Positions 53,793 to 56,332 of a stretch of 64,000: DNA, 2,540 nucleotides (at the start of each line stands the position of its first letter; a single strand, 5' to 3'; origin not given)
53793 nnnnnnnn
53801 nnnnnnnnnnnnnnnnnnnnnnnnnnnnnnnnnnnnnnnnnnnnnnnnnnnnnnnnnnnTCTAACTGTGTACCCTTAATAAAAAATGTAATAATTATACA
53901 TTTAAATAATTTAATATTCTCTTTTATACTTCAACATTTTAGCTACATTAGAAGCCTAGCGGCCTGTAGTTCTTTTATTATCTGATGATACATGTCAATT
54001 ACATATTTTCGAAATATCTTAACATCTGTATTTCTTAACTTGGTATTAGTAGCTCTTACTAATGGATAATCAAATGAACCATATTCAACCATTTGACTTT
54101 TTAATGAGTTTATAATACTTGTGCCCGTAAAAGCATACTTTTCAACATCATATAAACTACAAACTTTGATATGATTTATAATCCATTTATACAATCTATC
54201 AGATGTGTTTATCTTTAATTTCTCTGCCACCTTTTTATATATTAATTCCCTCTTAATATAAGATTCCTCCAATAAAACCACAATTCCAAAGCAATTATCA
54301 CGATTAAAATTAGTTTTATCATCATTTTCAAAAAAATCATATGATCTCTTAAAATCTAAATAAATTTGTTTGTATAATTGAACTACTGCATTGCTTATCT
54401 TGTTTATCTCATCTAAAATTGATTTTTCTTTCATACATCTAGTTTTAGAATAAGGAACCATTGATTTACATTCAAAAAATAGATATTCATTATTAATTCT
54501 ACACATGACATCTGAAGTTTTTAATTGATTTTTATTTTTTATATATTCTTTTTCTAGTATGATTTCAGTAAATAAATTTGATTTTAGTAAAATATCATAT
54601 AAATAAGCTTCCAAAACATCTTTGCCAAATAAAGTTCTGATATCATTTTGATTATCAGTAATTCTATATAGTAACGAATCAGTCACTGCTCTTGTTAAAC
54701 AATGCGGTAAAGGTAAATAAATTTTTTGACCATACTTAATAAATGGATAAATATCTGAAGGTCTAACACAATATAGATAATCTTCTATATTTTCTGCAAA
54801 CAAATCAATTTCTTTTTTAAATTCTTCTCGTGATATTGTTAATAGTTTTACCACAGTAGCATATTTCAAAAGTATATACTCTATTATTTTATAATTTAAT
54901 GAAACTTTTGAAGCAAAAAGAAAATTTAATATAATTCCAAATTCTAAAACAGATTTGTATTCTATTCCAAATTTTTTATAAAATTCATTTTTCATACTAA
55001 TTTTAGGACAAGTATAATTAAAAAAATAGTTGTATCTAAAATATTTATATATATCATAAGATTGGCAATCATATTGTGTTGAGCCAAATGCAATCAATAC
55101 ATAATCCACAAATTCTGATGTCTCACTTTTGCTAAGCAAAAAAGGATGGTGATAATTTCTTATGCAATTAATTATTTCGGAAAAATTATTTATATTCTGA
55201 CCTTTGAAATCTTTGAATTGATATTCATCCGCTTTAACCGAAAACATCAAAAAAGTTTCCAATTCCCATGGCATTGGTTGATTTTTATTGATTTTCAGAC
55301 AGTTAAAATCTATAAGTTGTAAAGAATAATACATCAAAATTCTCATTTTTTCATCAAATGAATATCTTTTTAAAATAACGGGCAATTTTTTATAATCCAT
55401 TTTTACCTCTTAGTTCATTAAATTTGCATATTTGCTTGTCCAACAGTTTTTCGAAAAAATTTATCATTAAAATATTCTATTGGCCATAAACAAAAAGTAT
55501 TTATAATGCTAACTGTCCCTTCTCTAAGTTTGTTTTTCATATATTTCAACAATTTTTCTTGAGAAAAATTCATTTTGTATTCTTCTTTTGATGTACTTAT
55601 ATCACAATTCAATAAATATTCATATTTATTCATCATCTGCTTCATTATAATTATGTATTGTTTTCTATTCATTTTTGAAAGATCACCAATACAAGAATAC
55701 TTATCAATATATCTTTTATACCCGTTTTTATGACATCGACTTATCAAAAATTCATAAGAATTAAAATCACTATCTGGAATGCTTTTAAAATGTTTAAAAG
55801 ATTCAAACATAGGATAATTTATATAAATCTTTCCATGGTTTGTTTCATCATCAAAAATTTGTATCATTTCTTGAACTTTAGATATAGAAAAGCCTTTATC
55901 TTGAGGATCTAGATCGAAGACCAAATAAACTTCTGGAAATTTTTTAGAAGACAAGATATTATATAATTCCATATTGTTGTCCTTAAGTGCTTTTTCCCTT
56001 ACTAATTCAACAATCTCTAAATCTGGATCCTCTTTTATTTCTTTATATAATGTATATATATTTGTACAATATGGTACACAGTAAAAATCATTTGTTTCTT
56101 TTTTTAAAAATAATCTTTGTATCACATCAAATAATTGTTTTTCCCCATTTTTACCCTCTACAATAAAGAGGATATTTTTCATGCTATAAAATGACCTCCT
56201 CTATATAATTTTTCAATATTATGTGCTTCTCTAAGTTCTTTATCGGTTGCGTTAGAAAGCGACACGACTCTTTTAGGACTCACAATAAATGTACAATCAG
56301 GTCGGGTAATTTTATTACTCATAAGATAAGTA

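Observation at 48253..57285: Mosaic ATPase paralogs coupled to different effectors (effector swapping within one island)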

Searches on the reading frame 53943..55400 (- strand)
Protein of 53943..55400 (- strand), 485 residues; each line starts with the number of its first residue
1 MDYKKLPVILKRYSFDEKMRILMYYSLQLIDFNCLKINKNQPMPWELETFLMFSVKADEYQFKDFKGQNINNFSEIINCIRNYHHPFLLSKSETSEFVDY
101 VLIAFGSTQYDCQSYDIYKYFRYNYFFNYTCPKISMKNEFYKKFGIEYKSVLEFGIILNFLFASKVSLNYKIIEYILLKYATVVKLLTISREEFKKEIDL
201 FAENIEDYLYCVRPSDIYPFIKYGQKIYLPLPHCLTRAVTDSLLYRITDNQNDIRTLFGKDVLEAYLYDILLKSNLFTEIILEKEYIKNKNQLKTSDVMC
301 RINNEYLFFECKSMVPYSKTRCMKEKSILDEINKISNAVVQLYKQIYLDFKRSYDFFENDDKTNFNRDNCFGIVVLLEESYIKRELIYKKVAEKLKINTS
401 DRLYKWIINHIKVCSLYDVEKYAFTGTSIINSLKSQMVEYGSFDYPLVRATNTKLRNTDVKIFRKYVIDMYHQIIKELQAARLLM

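Call 5: search_protein_families(library=pfam, proteins=[window:53943-55400:-], max_evalue=0.01)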
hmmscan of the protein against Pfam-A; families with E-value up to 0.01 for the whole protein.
window:53943-55400:- (485 aa): 0 families

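Call 6: search_protein_families(library=padloc, proteins=[window:53943-55400:-], max_evalue=0.01)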
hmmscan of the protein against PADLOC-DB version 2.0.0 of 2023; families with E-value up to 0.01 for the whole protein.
window:53943-55400:- (485 aa): 1 family
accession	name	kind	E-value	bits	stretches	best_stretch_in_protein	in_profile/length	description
PDLC04903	PDC-S09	-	0.0089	14.3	0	165-206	61-102/108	-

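Call 61: search_protein_families(library=ncbifam, proteins=[window:53943-55400:-], max_evalue=0.01)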
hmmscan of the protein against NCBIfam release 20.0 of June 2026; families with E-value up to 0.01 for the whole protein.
window:53943-55400:- (485 aa): 0 families

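Call 62: search_protein_families(library=phrogs, proteins=[window:53943-55400:-], max_evalue=0.01)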
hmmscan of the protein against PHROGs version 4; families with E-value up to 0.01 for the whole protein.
window:53943-55400:- (485 aa): 0 families

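Call 73: search_protein_representatives(protein=window:53943-55400:-)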
Query: 485 residues. Proteins with E-value up to 0.001 (for the whole library): 429; up to 1e-10: 296; up to 1e-30: 178. The best 150 are listed.
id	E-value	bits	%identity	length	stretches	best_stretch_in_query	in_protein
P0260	2.3e-136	471.9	52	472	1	1-435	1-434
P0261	2.1e-127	442.4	48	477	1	1-465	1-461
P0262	1.1e-123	430.1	46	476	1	28-483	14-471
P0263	3.7e-114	398.7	47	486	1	2-452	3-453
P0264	4.9e-110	385.1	55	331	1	1-324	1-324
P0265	7.5e-109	381.2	74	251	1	243-484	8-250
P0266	6.0e-108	378.2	43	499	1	2-447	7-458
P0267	1.2e-105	370.6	42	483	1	1-477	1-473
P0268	5.2e-104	365.2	45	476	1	1-461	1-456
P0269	7.9e-104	364.6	42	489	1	1-468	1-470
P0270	3.7e-98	345.9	43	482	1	3-477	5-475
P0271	6.1e-97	341.9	40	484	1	1-478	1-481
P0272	1.8e-96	340.4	37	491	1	1-484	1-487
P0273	7.5e-95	335.0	42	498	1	2-477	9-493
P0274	9.5e-95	334.7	41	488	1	1-483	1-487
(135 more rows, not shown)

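Call 81: predict_structure(alignment_id=A3)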
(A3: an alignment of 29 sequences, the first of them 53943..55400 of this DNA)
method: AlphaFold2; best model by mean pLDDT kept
length: 485 residues; sequences in the alignment: 29
mean_pLDDT: 91.1   pTM: 0.90
mean pLDDT of the five models: 91.1, 90.5, 90.2, 90.0, 89.2
residues with pLDDT >= 90: 354; 70-90: 114; 50-70: 14; < 50: 3
segments of 3 or more residues with pLDDT < 50: none
pLDDT, mean of each block of 10 residues (from residue 1): 95 96 94 85 93 94 88 95 88 83 80 89 97 97 97 96 85 94 97 95 89 92 96 95 89 90 96 94 95 96 95 63 76 95 95 85 80 93 94 97 96 95 94 88 80 87 96 95 87
secondary structure, 60 per line:
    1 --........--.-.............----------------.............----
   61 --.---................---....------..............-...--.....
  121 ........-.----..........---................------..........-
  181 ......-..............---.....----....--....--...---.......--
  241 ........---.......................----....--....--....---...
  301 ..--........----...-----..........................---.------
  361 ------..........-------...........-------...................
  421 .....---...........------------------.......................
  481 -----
elements in order: H3-10 H15-27 H44-56 H67-82 H86-89 H96-109 H116-128 H136-144 H148-163 H170-179 H181-186 E188-190 H191-201 H205-209 H214-217 E220-223 E226-228 H232-238 H241-248 H252-274 E279-282 E285-288 E291-294 E298-302 E305-312 H325-349 E370-376 H384-394 H402-410 E411-415 H416-425 H429-439 H458-480

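Call 83: fold_search(model_id=the predicted structure, library=pdb)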
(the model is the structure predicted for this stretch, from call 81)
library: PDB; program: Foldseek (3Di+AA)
matches with E <= 10: 364; with E <= 0.001: 1
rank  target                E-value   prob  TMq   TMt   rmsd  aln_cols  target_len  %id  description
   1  9wuf                  6.3e-04  1.00  0.30  0.15  10.8       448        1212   10  Cryo-EM structure of Upx (released 2026-02-11)
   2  8q3y_A                1.6e-03  1.00  0.23  0.25  12.8       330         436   11  Crystal structure of apo Can2 from Thermoanaerobacter brockii (released 2023-11-22)
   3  8q3z_A                3.7e-03  0.98  0.22  0.24  14.7       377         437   11  Crystal structure of cA4-bound Can2 from Thermoanaerobacter brockii (released 2023-11-22)
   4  8q41_B                5.6e-03  0.97  0.22  0.24  13.8       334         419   11  Crystal structure of Can2 (E341A) bound to cA4 and TTTAAA ssDNA (released 2023-11-22)
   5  8q42_B                6.5e-03  0.95  0.21  0.23  13.6       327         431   12  Crystal structure of cA4-bound Can2 (E341A) in complex with oligo-A DNA (released 2023-11-22)
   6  8q44_B                6.8e-03  0.94  0.21  0.23  13.8       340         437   12  Crystal structure of cA4-bound Can2 (E364R) in complex with oligo-T DNA (released 2023-11-22)
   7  2p14                  8.3e-03  0.99  0.17  0.39  16.0       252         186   10  Crystal structure of small subunit (R.BspD6I2) of the heterodimeric restriction endonuclease R.BspD6I (released 2008-03-11)
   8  8q42_A                8.7e-03  0.94  0.21  0.23  14.2       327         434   12  Crystal structure of cA4-bound Can2 (E341A) in complex with oligo-A DNA (released 2023-11-22)
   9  8bao_A                9.1e-03  1.00  0.19  0.23   8.0       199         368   17  Dysgonamonadaceae bacterium CRISPR ancillary nuclease 2 (released 2022-11-30)
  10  1xmx                  9.1e-03  0.95  0.19  0.23  14.0       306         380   12  Crystal structure of protein VC1899 from Vibrio cholerae (released 2004-11-16)
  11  8q43_A                9.1e-03  0.95  0.21  0.25  13.9       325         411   13  Crystal structure of cA4-bound Can2 (E341A) in complex with oligo-C DNA (released 2023-11-22)
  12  8bao_B                1.3e-02  1.00  0.20  0.25   7.0       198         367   16  Dysgonamonadaceae bacterium CRISPR ancillary nuclease 2 (released 2022-11-30)
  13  6xl1_A                1.4e-02  1.00  0.20  0.26   6.4       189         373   14  crystal structure of cA4-activated Card1(D294N) (released 2020-12-30)
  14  8q43_B                1.9e-02  0.85  0.21  0.24  14.7       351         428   12  Crystal structure of cA4-bound Can2 (E341A) in complex with oligo-C DNA (released 2023-11-22)
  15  7aor_ai               2.0e-02  0.16  0.13  0.15  22.0       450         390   10  mt-SSU from Trypanosoma cruzi in complex with mt-IF-3. (released 2021-04-28)
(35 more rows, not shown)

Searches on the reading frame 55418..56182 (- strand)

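Call 5: search_protein_families(library=pfam, proteins=[window:55418-56182:-], max_evalue=0.01)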
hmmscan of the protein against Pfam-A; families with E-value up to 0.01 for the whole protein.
window:55418-56182:- (254 aa): 2 families
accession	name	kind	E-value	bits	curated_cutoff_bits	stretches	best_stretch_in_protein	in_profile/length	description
PF13707.11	RloB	-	5.8e-05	23.8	31.5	1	5-175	2-153/195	RloB-like protein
PF23307.1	SAM_KIDINS220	-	0.00031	21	27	1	159-226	15-82/90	Kinase D-interacting substrate of 220 kDa-like, SAM domain-like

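Call 6: search_protein_families(library=padloc, proteins=[window:55418-56182:-], max_evalue=0.01)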
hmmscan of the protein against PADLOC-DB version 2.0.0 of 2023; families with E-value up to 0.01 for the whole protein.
window:55418-56182:- (254 aa): 6 families
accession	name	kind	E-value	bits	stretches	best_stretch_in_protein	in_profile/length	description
PDLC04430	PDC-M12B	-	5.3e-55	184.9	1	2-247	8-247/251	-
PDLC04432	PDC-M12B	-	2.4e-44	149.8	1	2-247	3-239/246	-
PDLC04431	PDC-M12B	-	2.3e-42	143.5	1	2-190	8-205/271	-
PDLC04428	PDC-M12B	-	3.7e-29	100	1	2-186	3-180/184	-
PDLC04429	PDC-M12B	-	9.6e-14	49.6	1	3-201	5-211/261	-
PDLC02337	AbiLii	-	1.6e-05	23.6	1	2-216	29-136/170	AbiLii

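Call 61: search_protein_families(library=ncbifam, proteins=[window:55418-56182:-], max_evalue=0.01)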
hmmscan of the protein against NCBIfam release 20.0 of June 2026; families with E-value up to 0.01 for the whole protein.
window:55418-56182:- (254 aa): 0 families
